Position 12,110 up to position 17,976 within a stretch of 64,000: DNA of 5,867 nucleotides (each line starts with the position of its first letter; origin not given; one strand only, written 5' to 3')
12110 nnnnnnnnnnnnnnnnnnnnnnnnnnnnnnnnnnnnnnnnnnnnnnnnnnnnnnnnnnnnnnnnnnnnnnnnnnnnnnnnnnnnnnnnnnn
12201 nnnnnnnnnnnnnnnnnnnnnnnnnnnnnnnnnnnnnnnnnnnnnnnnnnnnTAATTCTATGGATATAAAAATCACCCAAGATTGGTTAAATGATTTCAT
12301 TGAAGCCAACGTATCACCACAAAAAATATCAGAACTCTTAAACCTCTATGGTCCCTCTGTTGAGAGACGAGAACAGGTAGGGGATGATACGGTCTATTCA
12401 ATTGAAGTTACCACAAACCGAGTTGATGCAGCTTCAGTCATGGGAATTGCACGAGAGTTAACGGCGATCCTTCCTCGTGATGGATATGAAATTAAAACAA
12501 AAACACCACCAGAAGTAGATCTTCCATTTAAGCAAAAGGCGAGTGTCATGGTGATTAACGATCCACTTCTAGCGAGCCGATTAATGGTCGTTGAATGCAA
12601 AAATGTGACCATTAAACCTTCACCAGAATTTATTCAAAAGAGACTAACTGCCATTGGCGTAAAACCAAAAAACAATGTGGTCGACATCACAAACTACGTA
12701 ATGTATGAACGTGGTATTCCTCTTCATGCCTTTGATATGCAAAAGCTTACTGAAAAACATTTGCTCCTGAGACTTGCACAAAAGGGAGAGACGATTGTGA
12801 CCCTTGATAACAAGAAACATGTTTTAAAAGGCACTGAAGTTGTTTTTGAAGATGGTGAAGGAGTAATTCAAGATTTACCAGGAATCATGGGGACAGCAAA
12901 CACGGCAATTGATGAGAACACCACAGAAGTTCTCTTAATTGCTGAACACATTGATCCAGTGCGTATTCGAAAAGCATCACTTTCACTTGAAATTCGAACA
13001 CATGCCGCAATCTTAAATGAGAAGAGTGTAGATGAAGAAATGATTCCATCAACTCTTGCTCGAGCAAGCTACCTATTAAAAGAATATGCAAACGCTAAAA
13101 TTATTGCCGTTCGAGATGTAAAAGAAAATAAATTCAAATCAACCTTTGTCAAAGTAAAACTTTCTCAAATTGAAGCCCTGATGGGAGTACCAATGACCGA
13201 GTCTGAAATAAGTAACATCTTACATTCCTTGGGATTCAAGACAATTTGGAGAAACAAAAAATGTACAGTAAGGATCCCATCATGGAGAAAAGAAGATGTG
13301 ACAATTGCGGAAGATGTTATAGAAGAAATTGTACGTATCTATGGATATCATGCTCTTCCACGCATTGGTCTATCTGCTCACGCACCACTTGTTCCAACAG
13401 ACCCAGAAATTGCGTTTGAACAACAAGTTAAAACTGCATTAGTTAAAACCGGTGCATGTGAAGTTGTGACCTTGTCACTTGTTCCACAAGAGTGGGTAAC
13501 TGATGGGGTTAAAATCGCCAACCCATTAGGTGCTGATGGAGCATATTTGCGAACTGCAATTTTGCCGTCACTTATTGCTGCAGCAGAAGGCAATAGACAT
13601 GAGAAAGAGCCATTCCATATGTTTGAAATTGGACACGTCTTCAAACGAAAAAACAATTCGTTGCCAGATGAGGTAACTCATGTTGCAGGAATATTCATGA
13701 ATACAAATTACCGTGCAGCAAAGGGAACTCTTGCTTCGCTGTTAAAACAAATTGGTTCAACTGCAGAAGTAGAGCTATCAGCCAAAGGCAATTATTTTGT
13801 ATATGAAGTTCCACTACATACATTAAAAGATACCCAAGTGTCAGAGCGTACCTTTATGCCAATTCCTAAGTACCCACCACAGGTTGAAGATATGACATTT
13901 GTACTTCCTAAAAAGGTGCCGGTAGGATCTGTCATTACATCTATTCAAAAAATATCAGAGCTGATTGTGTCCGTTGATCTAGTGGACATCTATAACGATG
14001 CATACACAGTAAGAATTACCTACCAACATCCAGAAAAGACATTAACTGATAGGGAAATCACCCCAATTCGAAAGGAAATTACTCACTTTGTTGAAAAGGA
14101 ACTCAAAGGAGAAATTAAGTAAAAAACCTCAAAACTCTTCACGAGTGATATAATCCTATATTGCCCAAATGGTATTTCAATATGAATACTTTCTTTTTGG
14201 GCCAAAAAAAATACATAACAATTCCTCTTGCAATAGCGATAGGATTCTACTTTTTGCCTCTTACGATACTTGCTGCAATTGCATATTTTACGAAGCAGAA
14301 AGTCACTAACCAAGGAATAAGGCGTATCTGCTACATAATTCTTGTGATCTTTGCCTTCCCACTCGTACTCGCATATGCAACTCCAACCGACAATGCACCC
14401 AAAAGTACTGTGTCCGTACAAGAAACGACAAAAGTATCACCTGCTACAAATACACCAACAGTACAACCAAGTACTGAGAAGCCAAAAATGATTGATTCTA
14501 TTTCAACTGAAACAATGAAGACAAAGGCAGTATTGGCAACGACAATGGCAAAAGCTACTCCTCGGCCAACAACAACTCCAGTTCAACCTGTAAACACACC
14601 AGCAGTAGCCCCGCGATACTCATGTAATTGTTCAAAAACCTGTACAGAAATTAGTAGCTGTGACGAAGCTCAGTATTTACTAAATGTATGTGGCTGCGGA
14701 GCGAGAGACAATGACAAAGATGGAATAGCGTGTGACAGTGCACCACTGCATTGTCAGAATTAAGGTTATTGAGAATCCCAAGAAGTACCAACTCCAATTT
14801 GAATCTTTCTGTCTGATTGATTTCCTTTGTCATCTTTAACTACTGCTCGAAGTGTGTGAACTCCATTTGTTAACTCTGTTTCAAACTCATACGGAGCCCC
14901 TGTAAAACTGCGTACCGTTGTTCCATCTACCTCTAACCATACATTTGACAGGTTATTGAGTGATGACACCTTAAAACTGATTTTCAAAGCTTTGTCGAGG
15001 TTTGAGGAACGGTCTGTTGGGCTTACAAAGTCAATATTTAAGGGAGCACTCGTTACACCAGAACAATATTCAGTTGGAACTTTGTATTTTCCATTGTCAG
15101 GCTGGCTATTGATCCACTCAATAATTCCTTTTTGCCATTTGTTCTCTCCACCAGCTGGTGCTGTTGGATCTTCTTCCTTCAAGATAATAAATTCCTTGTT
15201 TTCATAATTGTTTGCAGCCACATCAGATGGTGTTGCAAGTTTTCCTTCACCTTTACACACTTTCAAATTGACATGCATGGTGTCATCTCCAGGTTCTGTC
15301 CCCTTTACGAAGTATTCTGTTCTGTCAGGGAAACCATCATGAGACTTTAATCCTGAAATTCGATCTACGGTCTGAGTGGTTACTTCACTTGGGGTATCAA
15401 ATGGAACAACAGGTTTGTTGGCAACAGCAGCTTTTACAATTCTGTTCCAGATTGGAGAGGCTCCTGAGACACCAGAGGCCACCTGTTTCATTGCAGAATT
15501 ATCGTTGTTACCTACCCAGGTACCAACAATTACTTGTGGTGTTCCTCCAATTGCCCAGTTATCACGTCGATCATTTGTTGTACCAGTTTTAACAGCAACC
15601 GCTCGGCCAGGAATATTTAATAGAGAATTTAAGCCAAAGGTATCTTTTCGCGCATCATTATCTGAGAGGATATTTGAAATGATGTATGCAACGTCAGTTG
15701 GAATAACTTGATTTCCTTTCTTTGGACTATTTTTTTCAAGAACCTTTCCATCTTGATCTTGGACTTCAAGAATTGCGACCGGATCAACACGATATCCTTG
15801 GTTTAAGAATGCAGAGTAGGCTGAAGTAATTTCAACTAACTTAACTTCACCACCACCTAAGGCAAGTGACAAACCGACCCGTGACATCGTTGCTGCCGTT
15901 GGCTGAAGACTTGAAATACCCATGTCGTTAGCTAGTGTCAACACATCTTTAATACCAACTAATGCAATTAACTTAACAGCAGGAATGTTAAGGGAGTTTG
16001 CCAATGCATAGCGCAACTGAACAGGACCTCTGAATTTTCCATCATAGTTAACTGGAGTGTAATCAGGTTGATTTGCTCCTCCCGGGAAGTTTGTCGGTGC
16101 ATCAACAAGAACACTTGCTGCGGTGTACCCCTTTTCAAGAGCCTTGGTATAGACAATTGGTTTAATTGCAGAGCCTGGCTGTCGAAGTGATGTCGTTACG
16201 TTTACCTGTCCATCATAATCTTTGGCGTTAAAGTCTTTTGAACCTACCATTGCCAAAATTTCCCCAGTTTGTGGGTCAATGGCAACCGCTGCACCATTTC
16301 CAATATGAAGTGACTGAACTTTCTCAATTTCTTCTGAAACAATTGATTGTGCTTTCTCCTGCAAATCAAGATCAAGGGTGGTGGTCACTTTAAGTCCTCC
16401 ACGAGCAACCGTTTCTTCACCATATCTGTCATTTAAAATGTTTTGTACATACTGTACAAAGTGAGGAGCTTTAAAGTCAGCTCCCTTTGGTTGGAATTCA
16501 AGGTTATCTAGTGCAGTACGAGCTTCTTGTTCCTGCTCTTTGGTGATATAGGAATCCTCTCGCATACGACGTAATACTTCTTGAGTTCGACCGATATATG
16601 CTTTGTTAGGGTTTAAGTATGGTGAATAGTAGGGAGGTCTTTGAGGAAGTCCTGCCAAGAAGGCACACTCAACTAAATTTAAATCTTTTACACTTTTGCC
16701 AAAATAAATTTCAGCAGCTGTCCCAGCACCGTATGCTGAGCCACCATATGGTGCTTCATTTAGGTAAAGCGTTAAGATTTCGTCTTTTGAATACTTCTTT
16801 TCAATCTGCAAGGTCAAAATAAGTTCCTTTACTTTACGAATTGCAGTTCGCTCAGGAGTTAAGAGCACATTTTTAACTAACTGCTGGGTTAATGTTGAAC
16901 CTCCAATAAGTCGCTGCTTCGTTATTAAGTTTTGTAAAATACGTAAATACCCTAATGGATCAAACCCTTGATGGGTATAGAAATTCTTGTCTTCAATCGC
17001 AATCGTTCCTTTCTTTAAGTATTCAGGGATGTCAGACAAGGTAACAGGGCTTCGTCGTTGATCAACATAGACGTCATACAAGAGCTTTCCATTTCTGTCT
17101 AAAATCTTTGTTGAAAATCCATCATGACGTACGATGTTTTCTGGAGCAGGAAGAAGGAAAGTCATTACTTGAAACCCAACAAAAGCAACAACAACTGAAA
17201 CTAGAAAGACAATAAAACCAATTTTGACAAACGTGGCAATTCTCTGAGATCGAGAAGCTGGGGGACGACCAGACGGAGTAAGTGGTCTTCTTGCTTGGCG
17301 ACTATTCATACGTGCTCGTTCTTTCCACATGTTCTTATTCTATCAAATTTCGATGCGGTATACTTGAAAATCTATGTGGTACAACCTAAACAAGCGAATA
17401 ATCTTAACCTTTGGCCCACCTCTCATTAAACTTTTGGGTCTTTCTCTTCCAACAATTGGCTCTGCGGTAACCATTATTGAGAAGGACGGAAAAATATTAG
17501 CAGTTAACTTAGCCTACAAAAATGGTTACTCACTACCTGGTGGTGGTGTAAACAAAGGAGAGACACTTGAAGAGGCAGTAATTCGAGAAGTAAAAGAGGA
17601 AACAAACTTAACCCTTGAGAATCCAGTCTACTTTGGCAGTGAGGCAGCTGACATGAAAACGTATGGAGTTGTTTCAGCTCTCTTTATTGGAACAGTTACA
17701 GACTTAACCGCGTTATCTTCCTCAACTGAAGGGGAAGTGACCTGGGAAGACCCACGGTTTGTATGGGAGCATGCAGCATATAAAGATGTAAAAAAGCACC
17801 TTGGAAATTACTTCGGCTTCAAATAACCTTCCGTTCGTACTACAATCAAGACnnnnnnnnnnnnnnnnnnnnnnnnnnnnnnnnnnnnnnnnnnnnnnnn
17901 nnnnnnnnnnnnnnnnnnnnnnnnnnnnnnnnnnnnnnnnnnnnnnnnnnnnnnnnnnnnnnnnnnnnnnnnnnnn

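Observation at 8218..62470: Recurrent -10-like TAnnnT hexamer 5-7 nt upstream of start codons, suggesting widespread leaderless expression split by gene class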

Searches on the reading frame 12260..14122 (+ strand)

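Call 25: search_protein_families(library=pfam, proteins=[window:12260-14122:+], max_evalue=0.001)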
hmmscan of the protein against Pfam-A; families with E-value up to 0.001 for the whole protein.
window:12260-14122:+ (620 aa): 5 families
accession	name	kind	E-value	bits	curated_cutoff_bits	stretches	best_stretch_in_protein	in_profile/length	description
PF03483.22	B3_4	-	4.2e-51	173.4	29.3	1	109-278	6-174/174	B3/4 domain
PF17759.6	tRNA_synthFbeta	-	7.4e-22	78.3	22.4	1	379-508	14-166/214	Phenylalanyl tRNA synthetase beta chain CLM domain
PF03484.21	B5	-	9.6e-22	77.4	28.6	1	297-363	1-67/67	tRNA synthetase B5 domain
PF03147.19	FDX-ACB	-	8.3e-15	55.4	31.1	1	536-619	1-93/94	Ferredoxin-fold anticodon binding domain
PF18262.7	PhetRS_B1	-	0.00059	20.5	26.8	0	3-68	4-78/83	Phe-tRNA synthetase beta subunit B1 domain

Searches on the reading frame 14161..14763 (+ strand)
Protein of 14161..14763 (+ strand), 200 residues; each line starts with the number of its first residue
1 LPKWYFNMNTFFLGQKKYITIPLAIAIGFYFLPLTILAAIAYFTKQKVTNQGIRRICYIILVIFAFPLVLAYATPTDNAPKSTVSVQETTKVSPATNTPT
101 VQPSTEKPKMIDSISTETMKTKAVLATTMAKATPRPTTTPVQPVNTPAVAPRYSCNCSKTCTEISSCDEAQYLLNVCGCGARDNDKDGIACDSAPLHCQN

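Call 25: search_protein_families(library=pfam, proteins=[window:14161-14763:+], max_evalue=0.001)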
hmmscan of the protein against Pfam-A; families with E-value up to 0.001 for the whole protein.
window:14161-14763:+ (200 aa): 0 families

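Call 64: search_protein_families(library=pfam, proteins=[window:14161-14763:+], max_evalue=1)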
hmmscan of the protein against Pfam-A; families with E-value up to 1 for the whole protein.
window:14161-14763:+ (200 aa): 2 families
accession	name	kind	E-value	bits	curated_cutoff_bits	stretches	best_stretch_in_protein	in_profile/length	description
PF05901.16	Excalibur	-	0.0022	18.7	22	1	159-191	2-35/36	Excalibur calcium-binding domain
PF16027.10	DUF4786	-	0.091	13.8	27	1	75-163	44-137/169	Domain of unknown function (DUF4786)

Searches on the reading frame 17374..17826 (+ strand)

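Call 25: search_protein_families(library=pfam, proteins=[window:17374-17826:+], max_evalue=0.001)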
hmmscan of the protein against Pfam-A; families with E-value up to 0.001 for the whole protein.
window:17374-17826:+ (150 aa): 1 family
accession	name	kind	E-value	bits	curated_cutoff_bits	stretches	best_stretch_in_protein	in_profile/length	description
PF00293.34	NUDIX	-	1.9e-13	51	21.1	1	31-111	7-98/134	NUDIX domain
